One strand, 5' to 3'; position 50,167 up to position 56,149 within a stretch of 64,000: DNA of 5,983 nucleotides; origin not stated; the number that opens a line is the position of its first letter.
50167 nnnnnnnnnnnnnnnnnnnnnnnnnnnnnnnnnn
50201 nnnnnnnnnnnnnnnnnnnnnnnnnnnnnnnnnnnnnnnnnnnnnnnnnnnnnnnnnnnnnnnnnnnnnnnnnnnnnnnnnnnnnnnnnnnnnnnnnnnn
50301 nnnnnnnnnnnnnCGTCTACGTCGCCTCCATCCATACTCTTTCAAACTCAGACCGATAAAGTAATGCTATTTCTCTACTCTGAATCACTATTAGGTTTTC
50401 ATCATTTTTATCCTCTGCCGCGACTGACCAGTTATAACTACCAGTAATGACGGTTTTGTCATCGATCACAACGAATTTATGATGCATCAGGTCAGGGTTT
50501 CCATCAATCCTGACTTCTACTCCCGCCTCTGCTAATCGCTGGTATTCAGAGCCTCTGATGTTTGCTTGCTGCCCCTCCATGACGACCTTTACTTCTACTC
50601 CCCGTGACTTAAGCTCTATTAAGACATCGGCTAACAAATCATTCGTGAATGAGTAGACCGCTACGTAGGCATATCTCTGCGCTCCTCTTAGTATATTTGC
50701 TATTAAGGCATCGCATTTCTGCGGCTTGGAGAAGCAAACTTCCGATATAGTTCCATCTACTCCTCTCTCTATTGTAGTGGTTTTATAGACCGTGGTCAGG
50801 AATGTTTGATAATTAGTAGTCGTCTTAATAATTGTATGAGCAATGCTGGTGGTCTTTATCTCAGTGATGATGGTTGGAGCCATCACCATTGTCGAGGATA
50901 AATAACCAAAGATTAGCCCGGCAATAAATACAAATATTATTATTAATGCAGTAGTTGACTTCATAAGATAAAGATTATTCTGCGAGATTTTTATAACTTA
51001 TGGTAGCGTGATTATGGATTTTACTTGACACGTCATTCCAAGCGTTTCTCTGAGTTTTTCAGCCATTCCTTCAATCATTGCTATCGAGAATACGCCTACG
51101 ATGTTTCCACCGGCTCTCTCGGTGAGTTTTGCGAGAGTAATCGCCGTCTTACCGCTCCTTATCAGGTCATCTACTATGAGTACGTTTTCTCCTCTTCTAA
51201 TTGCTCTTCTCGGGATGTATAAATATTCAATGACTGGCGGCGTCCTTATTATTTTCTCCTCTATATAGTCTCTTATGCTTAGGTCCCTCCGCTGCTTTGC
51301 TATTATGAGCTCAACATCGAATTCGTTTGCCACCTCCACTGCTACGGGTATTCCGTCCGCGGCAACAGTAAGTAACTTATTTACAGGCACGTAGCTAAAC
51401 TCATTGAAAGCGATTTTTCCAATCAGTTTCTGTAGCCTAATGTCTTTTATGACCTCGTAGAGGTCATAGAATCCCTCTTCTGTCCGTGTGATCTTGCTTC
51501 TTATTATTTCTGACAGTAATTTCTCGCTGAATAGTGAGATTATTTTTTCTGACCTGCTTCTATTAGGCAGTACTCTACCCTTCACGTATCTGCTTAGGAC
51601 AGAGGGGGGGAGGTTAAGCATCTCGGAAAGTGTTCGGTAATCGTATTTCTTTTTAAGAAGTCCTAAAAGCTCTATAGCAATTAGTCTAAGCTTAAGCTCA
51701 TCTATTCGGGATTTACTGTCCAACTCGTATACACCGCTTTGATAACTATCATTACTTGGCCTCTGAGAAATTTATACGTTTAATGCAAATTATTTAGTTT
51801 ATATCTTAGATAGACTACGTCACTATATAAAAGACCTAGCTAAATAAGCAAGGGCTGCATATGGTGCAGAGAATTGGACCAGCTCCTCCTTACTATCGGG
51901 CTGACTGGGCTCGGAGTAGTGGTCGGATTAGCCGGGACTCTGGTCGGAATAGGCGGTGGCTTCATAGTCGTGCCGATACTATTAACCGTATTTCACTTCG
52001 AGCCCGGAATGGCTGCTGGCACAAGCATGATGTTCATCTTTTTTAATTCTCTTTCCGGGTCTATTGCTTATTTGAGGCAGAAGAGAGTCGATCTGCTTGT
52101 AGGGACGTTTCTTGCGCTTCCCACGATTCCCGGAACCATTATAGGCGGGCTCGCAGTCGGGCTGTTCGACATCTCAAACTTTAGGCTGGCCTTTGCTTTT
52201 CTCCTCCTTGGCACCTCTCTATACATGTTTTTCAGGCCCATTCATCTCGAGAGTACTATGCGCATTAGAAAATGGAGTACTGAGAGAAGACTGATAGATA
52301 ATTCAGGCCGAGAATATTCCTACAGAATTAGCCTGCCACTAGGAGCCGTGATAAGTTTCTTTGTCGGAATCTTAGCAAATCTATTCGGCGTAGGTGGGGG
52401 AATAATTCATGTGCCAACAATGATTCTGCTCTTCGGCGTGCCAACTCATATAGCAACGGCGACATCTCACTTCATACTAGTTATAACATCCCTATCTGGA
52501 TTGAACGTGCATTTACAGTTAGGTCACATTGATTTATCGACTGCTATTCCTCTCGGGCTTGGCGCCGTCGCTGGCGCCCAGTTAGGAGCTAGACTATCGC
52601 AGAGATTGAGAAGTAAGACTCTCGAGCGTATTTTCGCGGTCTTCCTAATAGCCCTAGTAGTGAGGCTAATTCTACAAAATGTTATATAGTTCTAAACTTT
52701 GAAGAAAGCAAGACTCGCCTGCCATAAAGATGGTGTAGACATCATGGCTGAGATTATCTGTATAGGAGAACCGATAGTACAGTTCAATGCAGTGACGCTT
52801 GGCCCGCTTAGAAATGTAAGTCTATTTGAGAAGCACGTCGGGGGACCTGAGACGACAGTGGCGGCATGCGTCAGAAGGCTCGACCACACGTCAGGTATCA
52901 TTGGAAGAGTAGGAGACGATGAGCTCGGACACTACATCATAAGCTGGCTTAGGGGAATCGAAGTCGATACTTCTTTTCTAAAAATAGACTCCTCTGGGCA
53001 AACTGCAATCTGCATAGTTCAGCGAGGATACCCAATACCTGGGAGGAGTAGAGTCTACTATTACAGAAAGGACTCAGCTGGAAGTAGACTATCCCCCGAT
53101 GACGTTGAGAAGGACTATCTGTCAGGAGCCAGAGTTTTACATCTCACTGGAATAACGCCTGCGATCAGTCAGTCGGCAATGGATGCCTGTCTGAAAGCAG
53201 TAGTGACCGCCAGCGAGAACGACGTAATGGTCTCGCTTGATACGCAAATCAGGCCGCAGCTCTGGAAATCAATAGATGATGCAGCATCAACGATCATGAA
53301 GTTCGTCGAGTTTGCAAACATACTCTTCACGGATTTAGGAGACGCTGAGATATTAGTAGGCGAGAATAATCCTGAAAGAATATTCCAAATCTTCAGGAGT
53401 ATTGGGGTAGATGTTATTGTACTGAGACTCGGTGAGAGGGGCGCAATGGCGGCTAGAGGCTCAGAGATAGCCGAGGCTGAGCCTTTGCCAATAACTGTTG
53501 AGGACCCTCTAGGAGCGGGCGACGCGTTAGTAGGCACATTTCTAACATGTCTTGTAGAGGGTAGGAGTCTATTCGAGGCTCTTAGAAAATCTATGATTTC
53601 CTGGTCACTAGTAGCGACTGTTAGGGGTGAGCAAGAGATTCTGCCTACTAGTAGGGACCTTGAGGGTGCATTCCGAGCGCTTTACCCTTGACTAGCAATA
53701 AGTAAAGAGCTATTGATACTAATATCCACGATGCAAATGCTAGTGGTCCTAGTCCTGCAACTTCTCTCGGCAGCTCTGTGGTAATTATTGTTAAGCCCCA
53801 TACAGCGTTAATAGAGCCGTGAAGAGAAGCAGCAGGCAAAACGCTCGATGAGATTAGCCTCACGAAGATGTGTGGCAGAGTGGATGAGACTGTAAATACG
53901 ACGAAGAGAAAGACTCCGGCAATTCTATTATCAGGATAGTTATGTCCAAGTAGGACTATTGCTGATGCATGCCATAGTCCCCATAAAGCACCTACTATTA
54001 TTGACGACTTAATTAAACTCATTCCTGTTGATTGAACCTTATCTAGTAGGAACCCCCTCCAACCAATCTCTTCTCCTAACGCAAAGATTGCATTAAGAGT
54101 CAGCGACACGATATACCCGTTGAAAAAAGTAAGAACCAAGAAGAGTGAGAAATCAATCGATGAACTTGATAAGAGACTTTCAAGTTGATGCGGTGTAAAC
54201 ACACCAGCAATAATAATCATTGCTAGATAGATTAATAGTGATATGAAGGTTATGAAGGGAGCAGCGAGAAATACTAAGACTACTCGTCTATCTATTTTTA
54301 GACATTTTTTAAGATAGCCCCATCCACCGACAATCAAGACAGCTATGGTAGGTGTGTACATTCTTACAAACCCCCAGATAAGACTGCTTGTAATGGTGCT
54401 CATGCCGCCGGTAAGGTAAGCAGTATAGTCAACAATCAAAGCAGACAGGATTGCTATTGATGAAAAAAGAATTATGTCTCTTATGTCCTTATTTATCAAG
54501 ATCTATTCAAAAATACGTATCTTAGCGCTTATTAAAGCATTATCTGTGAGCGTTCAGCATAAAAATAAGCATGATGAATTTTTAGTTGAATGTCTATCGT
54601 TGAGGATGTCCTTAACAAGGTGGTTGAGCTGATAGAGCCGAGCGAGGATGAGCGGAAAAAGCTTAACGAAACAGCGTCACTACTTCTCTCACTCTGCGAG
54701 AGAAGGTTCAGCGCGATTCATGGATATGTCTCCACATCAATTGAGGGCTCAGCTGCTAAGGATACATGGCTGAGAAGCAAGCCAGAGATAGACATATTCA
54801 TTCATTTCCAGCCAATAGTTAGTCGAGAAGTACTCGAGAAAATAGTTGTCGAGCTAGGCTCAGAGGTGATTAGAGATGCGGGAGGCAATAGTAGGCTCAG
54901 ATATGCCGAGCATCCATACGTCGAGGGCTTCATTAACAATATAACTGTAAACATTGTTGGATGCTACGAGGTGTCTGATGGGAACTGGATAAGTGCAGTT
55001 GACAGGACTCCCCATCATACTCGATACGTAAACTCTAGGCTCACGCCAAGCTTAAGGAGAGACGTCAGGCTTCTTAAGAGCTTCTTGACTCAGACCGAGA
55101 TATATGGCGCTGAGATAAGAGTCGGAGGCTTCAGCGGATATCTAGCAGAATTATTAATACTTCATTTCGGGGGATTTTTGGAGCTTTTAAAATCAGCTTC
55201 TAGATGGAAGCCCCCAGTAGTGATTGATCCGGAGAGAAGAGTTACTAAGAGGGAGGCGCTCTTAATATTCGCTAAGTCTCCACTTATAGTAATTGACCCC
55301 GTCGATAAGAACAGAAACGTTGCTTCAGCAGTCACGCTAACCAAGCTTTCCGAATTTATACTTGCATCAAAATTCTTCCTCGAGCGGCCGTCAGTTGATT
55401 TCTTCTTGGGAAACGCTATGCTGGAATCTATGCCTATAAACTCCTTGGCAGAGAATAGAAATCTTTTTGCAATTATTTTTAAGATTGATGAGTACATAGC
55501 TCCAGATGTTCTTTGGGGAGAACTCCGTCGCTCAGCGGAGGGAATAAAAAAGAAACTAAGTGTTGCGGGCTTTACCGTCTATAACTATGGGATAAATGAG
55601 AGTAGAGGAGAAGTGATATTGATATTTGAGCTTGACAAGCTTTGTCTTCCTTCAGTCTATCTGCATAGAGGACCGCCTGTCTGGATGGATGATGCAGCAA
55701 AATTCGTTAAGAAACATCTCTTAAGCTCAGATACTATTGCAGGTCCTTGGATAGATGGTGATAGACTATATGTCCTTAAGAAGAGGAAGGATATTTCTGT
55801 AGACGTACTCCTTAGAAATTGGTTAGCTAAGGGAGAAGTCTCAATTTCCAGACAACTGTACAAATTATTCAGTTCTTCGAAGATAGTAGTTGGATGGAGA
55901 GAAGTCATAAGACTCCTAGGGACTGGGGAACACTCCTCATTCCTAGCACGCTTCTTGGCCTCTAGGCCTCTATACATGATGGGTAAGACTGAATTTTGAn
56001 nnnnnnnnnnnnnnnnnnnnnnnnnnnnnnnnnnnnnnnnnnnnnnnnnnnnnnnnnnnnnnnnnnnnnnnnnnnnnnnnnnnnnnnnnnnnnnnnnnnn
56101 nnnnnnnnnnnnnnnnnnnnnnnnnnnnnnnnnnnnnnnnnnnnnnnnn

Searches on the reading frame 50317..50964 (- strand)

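Call 35: search_protein_families(library=pfam, proteins=[window:50317-50964:-], max_evalue=0.001)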
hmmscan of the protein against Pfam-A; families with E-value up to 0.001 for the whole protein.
window:50317-50964:- (215 aa): 3 families
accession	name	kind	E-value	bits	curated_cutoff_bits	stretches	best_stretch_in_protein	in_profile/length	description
PF13091.12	PLDc_2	-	1.2e-31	109.7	27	1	90-211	3-132/132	PLD-like domain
PF07894.18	SACK1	-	5.6e-05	23.3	21.4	0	160-212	219-270/274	Scaffolding anchor of CK1 domain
PF00614.28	PLDc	-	0.00013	22.3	21.9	1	158-179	3-24/28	Phospholipase D Active site motif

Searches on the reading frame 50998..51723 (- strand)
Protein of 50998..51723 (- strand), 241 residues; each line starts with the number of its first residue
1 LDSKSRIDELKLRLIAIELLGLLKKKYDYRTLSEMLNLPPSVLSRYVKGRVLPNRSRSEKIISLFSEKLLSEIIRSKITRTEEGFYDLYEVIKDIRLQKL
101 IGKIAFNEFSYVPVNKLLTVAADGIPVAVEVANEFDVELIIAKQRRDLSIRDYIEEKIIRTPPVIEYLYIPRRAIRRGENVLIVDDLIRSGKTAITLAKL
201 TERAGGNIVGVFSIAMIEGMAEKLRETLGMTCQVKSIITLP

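Call 35: search_protein_families(library=pfam, proteins=[window:50998-51723:-], max_evalue=0.001)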
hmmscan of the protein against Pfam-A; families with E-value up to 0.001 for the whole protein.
window:50998-51723:- (241 aa): 2 families
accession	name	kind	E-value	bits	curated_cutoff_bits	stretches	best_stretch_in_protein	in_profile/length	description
PF00156.33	Pribosyltran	-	2.6e-09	37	26.3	1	99-212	17-121/158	Phosphoribosyl transferase domain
PF01381.28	HTH_3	-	0.00088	19.7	23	0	24-65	7-48/55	Helix-turn-helix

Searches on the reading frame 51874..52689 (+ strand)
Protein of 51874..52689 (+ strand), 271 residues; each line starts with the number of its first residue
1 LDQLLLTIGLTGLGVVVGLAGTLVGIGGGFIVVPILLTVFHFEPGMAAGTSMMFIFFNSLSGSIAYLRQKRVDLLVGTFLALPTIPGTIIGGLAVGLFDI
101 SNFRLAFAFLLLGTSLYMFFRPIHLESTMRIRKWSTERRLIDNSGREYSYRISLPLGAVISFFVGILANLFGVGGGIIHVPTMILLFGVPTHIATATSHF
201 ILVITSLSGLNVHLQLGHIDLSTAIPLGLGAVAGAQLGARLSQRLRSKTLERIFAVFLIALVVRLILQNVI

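Call 35: search_protein_families(library=pfam, proteins=[window:51874-52689:+], max_evalue=0.001)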
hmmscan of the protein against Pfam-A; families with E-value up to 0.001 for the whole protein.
window:51874-52689:+ (271 aa): 1 family
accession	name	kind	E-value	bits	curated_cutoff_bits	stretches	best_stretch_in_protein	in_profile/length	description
PF01925.25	TauE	-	1e-55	189.5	32.6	1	11-265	2-237/237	Sulfite exporter TauE/SafE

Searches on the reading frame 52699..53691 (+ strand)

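Call 35: search_protein_families(library=pfam, proteins=[window:52699-53691:+], max_evalue=0.001)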
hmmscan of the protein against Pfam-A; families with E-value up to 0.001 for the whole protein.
window:52699-53691:+ (330 aa): 1 family
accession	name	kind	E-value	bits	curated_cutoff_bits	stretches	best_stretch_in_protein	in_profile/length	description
PF00294.29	PfkB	-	1.7e-40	139.7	25.8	1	16-317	1-301/302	pfkB family carbohydrate kinase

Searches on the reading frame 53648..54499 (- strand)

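Call 3: search_protein_families(library=pfam, proteins=[window:53648-54499:-], max_evalue=0.01)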
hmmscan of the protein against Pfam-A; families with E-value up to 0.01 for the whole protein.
window:53648-54499:- (283 aa): 1 family
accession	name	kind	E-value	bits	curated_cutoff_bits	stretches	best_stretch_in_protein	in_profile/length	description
PF02517.21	Rce1-like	-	3.2e-10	40.6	22.4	1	130-233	6-93/93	Type II CAAX prenyl endopeptidase Rce1-like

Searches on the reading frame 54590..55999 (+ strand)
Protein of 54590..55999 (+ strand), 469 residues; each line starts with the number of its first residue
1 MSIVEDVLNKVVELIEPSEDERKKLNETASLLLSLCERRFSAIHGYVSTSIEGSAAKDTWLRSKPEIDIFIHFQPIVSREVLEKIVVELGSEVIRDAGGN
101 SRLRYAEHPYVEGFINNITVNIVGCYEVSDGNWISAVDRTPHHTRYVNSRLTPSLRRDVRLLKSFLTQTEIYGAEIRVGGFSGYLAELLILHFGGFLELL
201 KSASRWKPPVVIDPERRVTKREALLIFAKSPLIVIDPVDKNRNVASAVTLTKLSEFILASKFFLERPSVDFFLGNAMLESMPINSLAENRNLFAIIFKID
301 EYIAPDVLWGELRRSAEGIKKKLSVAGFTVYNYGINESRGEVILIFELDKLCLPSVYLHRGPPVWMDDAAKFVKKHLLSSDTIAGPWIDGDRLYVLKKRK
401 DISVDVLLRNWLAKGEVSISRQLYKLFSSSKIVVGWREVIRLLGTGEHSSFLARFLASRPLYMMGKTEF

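Call 3: search_protein_families(library=pfam, proteins=[window:54590-55999:+], max_evalue=0.01)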
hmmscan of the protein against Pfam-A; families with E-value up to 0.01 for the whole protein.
window:54590-55999:+ (469 aa): 3 families
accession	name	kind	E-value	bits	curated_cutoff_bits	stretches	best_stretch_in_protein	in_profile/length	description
PF09249.16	tRNA_NucTransf2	-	2.9e-41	140.7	27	1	158-272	2-112/113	tRNA nucleotidyltransferase, second domain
PF21133.2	CAA_C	-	4.4e-19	69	22.2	1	291-426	4-134/144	CCA-adding enzyme, C-terminal domain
PF01909.29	NTP_transf_2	-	0.00042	21.1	21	1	51-140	19-90/93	Nucleotidyltransferase domain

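Call 4: search_protein_families(library=ncbifam, proteins=[window:54590-55999:+], max_evalue=0.01)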
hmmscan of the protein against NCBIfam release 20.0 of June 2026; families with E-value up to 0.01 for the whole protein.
window:54590-55999:+ (469 aa): 2 families
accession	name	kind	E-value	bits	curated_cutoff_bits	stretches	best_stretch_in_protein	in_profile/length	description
TIGR03671.1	cca_archaeal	equivalog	3e-126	421.5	281.3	1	7-420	1-408/410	CCA tRNA nucleotidyltransferase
NF041116.1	CBASS_cyclase_a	equivalog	0.0054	15.9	200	0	228-256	254-282/317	CBASS oligonucleotide cyclase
